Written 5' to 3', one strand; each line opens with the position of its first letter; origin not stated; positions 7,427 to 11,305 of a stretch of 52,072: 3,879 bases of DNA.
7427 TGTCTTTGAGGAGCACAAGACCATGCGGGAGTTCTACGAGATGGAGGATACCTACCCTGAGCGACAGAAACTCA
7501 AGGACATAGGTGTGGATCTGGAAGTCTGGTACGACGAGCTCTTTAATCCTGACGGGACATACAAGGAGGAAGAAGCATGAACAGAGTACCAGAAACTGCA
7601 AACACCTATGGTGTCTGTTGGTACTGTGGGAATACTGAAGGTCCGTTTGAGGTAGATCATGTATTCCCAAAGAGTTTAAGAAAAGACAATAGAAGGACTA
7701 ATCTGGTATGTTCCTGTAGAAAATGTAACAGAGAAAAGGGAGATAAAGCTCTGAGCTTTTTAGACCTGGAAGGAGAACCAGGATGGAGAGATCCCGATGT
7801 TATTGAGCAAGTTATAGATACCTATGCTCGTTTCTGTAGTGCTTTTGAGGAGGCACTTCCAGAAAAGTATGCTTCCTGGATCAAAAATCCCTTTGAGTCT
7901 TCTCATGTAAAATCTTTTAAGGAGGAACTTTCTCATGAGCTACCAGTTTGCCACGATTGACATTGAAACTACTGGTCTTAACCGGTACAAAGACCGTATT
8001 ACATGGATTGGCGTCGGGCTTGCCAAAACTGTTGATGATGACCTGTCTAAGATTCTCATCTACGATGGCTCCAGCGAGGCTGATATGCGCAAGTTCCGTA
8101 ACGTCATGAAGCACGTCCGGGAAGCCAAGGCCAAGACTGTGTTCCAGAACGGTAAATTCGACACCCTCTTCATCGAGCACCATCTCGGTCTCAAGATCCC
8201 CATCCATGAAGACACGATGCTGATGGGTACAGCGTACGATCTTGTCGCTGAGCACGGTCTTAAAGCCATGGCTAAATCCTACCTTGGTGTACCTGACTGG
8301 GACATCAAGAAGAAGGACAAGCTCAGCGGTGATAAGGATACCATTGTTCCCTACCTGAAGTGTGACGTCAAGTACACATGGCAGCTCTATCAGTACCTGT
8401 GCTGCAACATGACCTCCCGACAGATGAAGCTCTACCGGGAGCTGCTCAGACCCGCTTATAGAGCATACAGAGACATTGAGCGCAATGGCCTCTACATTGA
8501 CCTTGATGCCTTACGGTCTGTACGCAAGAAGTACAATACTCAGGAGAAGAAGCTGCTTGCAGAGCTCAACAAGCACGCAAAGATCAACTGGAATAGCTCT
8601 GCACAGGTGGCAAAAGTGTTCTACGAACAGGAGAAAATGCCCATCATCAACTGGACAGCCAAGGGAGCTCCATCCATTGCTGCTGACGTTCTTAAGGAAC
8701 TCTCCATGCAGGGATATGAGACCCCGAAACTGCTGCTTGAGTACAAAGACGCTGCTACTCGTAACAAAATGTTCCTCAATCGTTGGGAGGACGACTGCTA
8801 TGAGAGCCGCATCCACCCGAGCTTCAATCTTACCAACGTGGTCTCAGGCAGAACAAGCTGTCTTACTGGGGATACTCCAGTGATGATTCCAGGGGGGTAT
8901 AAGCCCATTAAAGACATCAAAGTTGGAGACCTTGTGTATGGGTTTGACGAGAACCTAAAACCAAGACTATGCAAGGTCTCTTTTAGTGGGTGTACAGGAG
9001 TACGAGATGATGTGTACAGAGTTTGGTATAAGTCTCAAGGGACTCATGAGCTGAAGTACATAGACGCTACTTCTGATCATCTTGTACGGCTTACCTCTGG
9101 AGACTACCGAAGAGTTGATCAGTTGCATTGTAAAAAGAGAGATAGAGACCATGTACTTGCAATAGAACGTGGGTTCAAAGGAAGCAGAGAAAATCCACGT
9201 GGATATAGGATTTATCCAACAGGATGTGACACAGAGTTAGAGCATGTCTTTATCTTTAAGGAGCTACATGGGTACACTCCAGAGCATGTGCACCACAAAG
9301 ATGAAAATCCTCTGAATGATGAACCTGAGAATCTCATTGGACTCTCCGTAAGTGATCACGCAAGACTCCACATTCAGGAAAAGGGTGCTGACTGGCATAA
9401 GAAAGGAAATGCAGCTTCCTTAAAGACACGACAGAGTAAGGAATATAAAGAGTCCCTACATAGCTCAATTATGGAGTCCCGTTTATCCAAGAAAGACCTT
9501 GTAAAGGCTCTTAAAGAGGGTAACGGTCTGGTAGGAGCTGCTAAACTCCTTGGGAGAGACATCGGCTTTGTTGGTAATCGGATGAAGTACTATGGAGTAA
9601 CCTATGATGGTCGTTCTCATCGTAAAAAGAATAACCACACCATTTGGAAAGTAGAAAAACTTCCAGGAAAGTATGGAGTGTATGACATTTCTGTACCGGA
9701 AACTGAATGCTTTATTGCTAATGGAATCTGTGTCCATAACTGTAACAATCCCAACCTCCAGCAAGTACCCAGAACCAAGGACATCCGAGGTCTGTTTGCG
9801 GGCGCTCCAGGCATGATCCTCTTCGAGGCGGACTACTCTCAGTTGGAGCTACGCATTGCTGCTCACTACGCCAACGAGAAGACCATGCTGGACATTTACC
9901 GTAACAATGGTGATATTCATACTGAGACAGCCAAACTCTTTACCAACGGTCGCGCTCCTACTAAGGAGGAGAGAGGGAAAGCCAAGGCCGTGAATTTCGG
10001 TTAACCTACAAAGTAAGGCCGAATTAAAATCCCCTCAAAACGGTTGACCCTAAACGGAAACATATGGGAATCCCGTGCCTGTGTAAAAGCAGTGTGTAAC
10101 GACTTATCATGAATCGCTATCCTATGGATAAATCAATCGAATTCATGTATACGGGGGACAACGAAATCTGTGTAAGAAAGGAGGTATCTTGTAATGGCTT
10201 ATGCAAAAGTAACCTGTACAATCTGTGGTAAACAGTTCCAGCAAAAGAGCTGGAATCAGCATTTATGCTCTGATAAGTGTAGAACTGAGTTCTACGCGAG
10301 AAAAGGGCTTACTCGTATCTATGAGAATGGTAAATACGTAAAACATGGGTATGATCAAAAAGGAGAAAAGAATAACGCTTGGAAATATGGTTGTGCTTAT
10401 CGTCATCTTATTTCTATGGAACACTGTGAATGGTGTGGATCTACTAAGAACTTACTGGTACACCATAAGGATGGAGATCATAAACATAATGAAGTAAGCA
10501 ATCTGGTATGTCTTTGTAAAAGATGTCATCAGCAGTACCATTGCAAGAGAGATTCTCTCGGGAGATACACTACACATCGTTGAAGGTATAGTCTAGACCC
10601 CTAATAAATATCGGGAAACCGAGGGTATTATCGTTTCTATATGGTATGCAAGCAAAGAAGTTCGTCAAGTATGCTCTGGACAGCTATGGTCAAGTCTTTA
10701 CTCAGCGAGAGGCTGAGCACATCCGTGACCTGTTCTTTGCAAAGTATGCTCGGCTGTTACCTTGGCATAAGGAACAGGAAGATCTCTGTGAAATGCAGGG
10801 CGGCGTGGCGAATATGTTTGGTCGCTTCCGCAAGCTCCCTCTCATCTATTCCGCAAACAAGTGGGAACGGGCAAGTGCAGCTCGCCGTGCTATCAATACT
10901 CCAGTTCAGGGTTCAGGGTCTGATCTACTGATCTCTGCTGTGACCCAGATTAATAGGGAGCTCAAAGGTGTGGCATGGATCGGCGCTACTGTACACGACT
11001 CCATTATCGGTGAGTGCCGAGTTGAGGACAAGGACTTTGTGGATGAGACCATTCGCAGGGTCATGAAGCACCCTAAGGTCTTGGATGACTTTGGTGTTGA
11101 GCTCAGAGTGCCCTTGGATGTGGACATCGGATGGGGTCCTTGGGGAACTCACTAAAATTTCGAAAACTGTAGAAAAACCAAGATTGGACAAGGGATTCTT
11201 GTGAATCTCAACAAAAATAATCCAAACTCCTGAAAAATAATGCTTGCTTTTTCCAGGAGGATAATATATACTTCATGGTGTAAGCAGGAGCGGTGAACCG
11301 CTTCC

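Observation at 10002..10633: Group I intron with HNH ORF interrupts polymerase motif B in the same gene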

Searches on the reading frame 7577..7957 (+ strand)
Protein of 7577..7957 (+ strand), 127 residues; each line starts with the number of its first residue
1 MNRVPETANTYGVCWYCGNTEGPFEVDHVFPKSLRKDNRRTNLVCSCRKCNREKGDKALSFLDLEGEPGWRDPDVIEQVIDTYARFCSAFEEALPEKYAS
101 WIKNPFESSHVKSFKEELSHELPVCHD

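Call 42: search_protein_families(library=phrogs, proteins=[window:7577-7957:+], max_evalue=0.001)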
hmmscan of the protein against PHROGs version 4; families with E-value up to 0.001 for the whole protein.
window:7577-7957:+ (127 aa): 19 families
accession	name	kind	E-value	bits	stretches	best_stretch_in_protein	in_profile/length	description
phrog_338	-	DNA, RNA and nucleotide metabolism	1.1e-11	45.8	1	10-59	206-264/340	HNH endonuclease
phrog_2118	-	DNA, RNA and nucleotide metabolism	4.2e-11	43.9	1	12-57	177-224/301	HNH endonuclease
phrog_2214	-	DNA, RNA and nucleotide metabolism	4.3e-11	43.6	1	12-59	194-241/429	HNH endonuclease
phrog_16726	-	DNA, RNA and nucleotide metabolism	2.4e-10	41.6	1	14-64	96-150/308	HNH endonuclease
phrog_1271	-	DNA, RNA and nucleotide metabolism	9.3e-10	39.4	1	9-60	264-321/361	HNH endonuclease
phrog_6050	-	DNA, RNA and nucleotide metabolism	1.3e-08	35.1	1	11-59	311-362/402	HNH endonuclease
phrog_7785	-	DNA, RNA and nucleotide metabolism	1.4e-08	35.8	1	12-57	71-114/147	HNH endonuclease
phrog_14314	-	DNA, RNA and nucleotide metabolism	1.5e-08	36.3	1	13-96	18-91/252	HNH endonuclease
phrog_1035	-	DNA, RNA and nucleotide metabolism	2.5e-08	35.1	1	12-59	160-215/271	endonuclease VII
phrog_589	-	DNA, RNA and nucleotide metabolism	5.6e-07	30.5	1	12-56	92-140/179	HNH endonuclease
phrog_16986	-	unknown function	2.2e-06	28.4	1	14-60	23-71/248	-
phrog_5718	-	DNA, RNA and nucleotide metabolism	3.9e-06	27.1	1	8-60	124-179/394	HNH endonuclease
phrog_333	-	DNA, RNA and nucleotide metabolism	1.2e-05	26.5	1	12-54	36-78/138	HNH endonuclease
phrog_144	-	DNA, RNA and nucleotide metabolism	4.2e-05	24.3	1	11-56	84-134/175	HNH endonuclease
phrog_8660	-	DNA, RNA and nucleotide metabolism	6.1e-05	24.2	1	13-58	126-180/196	HNH endonuclease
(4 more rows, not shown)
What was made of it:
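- On HNH homing endonuclease: PHROG 1271 'HNH endonuclease' at E 4e-12 (call 42).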

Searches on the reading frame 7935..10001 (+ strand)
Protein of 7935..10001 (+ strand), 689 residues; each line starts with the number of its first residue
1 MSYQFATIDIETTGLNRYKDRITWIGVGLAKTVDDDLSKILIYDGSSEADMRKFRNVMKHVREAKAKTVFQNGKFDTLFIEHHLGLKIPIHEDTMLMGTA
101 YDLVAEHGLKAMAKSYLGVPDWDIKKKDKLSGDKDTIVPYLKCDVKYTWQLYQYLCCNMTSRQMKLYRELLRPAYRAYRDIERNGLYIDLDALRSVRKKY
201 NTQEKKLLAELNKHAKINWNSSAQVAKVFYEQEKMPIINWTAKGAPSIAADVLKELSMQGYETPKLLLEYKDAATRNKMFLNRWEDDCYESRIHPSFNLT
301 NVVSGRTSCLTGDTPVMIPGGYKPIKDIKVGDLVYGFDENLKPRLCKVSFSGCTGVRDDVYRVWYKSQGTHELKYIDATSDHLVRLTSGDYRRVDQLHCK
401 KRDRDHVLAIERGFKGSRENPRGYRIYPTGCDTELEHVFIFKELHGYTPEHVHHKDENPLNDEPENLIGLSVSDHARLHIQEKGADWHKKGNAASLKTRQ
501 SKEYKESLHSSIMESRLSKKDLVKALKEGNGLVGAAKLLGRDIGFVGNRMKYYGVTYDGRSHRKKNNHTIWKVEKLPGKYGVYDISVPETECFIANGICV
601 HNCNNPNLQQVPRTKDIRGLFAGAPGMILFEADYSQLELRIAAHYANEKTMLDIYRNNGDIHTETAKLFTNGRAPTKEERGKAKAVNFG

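Call 5: search_protein_families(library=pfam, proteins=[window:7935-10001:+], max_evalue=0.01)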
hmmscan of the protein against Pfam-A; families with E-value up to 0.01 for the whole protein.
window:7935-10001:+ (689 aa): 5 families
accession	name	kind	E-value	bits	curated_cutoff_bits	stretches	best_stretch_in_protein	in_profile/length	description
PF00476.26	DNA_pol_A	-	1.8e-37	129.6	34.3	2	603-689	123-216/381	DNA polymerase family A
PF01612.26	DNA_pol_A_exo1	-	1.6e-10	41.5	23.6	1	8-155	25-168/173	3'-5' exonuclease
PF13392.12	HNH_3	-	4.1e-07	30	24.8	1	437-477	4-46/46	HNH endonuclease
PF13482.12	RNase_H_2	-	5.6e-07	30.1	22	1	8-119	3-115/165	RNase_H superfamily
PF14890.11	Intein_splicing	-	1.7e-06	28.3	35.8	1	311-602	64-155/155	Intein splicing domain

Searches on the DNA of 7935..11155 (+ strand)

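Call 6: search_dna_similar(query=window:7935-11155:+, collection=phages, mode=near, max_rows=30)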
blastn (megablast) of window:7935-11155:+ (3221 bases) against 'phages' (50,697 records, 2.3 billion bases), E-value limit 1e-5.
Records with a match: 195; places in all: 318; records where one place covers at least 80% of the query: 0.
Best place of each record, by identity: >=99% 2; 95-99% 101; 90-95% 91; 80-90% 1.
By first word of the organism name: Staphylococcus 72; Listeria 45; Enterococcus 39; Bacillus 24; Lactobacillus 7; Brochothrix 4; Aerococcus 1; Silviavirus 1; Mammaliicoccus 1; phage 1.
By host as written in the record: Listeria monocytogenes 34; Staphylococcus aureus 27; - 18; Enterococcus faecalis 9; Bacillus subtilis 5; Enterococcus sp. 5; Staphylococcus carnosus TM300 5; Enterococcus faecium 4; and 57 more.
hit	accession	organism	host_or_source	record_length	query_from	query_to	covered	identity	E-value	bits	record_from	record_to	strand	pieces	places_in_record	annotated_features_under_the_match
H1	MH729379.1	Aerococcus phage vB_AviM_AVP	Aerococcus viridans AV-X1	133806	2649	2712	2%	89.1%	4e-12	81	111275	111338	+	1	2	DNA polymerase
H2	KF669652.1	Bacillus phage Grass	Bacillus subtilis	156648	2645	2699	2%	92.7%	2e-11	79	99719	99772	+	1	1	none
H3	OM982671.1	Bacillus phage SBSphiJ4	Bacillus subtilis BEST7003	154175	2645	2699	2%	92.7%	2e-11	79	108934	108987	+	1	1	none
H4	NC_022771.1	Bacillus phage Grass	Bacillus subtilis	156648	2645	2699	2%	92.7%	2e-11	79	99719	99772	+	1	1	none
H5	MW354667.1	Bacillus phage BSTP3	Bacillus subtilis KCCM12511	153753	2645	2699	2%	90.9%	7e-10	73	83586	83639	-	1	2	HNH endonuclease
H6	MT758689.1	Lactobacillus phage Lbab1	Lactobacillus casei BL23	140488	2649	2701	2%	90.7%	3e-9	71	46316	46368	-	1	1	none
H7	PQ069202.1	Bacillus phage C30-1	Bacillus sp. C30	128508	2653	2700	1%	97.9%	3e-13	84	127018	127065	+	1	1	record has no annotation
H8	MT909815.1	Enterococcus phage iF6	Enterococcus faecium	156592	2645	2694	2%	94.0%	5e-11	77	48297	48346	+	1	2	none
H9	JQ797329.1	Listeria phage vB_LmoM_AG20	Listeria monocytogenes CRIFS culture ...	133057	2645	2694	2%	94.0%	5e-11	77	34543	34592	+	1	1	none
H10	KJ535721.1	Listeria phage List-36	Listeria monocytogenes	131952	2645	2694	2%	94.0%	5e-11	77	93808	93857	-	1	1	none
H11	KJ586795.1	Listeria phage LMTA-94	Listeria monocytogenes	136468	2645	2694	2%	94.0%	5e-11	77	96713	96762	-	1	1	none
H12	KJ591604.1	Listeria phage LMTA-148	Listeria monocytogenes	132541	2645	2694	2%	94.0%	5e-11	77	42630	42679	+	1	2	none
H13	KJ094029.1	Listeria phage LP-064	Listeria monocytogenes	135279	2645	2694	2%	94.0%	5e-11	77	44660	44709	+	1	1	none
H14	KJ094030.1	Listeria phage LP-083-2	Listeria monocytogenes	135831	2645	2694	2%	94.0%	5e-11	77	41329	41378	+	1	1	none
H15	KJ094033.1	Listeria phage LP-048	Listeria monocytogenes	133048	2645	2694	2%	94.0%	5e-11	77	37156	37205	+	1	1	none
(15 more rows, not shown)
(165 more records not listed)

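Call 9: get_annotated_region(hit=H1, flank=2500)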
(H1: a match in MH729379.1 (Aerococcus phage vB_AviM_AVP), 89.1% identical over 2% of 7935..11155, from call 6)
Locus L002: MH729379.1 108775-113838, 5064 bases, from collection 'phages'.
description: Aerococcus phage vB_AviM_AVP, complete genome.
organism: Aerococcus phage vB_AviM_AVP (NCBI taxid 2495576)
taxonomy: Viruses; Duplodnaviria; Heunggongvirae; Uroviricota; Caudoviricetes; Herelleviridae
host: Aerococcus viridans AV-X1; source: sewage; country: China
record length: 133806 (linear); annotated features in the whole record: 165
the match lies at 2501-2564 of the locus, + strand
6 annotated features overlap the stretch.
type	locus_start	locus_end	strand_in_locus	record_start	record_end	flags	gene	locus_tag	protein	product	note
CDS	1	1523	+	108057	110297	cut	-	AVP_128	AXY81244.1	DNA polymerase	-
CDS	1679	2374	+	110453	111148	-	-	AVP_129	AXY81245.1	HNH homing endonuclease 1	-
CDS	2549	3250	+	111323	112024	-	-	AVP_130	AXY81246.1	DNA polymerase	-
CDS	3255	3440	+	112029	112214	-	-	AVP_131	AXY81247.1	transcription factor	-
CDS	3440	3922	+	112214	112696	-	-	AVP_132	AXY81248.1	hypothetical protein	-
CDS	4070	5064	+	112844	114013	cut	-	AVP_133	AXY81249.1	hypothetical protein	-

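Call 58: search_with_rna_model(model_id=R1, sources=[L159, L002, L003, L147, L150, L155, L006, L005], max_evalue=1, show_alignments=3)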
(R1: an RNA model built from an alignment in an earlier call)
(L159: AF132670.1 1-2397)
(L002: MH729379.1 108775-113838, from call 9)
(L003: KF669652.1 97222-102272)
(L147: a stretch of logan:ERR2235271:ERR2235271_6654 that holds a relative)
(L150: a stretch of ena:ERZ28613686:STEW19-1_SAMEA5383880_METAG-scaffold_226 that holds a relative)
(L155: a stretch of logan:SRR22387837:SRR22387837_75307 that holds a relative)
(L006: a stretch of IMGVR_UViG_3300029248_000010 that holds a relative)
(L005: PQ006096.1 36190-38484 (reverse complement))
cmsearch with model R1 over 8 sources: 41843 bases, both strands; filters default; matches with E-value up to 1: 10.
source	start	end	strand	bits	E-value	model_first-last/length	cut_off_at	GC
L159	738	828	+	56.8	3.3e-12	1-90/90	no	0.32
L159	1103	1196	+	52.2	4.8e-11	1-90/90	no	0.37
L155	3863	3959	+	47.7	6.7e-10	1-90/90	no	0.44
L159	1383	1460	+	41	3.2e-08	1-90/90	no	0.38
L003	1563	1647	+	35.9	6.3e-07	1-90/90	no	0.45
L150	2861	2938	+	25.6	0.00026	1-90/90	no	0.46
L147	2834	2913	+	22.5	0.0016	1-90/90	no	0.47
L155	3022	3122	+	20.1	0.0063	1-90/90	no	0.44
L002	2297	2397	+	13.9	0.25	1-90/90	no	0.31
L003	2299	2391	+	13.1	0.39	1-90/90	no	0.34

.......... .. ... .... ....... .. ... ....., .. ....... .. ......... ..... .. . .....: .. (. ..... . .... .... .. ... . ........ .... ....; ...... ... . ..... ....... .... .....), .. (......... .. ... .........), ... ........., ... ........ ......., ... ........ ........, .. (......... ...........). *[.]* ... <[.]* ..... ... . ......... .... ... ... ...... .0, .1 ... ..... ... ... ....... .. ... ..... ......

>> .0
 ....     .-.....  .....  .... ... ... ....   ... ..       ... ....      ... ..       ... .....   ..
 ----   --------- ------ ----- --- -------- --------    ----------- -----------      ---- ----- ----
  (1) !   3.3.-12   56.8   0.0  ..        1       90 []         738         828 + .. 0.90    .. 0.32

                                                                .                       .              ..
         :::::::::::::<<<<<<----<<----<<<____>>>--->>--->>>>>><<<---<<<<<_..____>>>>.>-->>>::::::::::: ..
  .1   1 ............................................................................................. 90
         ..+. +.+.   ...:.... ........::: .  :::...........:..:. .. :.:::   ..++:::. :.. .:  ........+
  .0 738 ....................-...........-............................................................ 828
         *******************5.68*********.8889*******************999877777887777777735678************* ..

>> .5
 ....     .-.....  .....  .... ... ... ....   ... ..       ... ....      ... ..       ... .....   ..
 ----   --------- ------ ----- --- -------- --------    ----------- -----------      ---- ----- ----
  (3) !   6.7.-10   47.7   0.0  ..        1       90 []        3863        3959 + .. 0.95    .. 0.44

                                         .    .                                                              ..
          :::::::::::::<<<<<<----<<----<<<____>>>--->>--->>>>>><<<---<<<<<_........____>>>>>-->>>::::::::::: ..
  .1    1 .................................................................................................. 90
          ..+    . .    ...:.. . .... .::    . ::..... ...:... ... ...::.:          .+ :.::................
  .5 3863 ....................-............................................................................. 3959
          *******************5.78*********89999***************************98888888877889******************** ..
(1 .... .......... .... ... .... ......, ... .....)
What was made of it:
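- It gives no hit in the empty alleles L005 and L006 (call 58).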

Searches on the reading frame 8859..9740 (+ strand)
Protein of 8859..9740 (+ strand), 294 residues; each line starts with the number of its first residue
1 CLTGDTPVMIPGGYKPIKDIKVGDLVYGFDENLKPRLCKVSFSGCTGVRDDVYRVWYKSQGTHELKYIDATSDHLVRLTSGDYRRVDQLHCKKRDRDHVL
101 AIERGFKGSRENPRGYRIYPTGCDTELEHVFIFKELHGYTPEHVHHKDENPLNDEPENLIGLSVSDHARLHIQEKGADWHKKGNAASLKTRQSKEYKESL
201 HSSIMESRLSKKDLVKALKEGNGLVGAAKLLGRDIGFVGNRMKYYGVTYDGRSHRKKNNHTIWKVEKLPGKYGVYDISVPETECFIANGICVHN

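Call 42: search_protein_families(library=phrogs, proteins=[window:8859-9740:+], max_evalue=0.001)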
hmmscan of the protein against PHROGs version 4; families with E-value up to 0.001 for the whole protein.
window:8859-9740:+ (294 aa): 6 families
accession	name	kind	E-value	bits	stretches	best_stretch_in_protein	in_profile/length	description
phrog_15471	-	DNA, RNA and nucleotide metabolism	5.8e-10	40.3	1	125-184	31-94/183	HNH endonuclease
phrog_7545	-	DNA, RNA and nucleotide metabolism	1.4e-09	39.4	1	142-186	104-148/160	HNH endonuclease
phrog_99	-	DNA, RNA and nucleotide metabolism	4.6e-05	24.2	1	107-160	138-194/383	HNH endonuclease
phrog_21964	-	DNA, RNA and nucleotide metabolism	7.1e-05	23.5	1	140-182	181-225/244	HNH endonuclease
phrog_36964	-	head and packaging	0.00049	19.2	1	3-88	94-170/890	terminase large subunit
phrog_12324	-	DNA, RNA and nucleotide metabolism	0.00078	20.2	0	133-208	15-86/269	intron-like DNA endonuclease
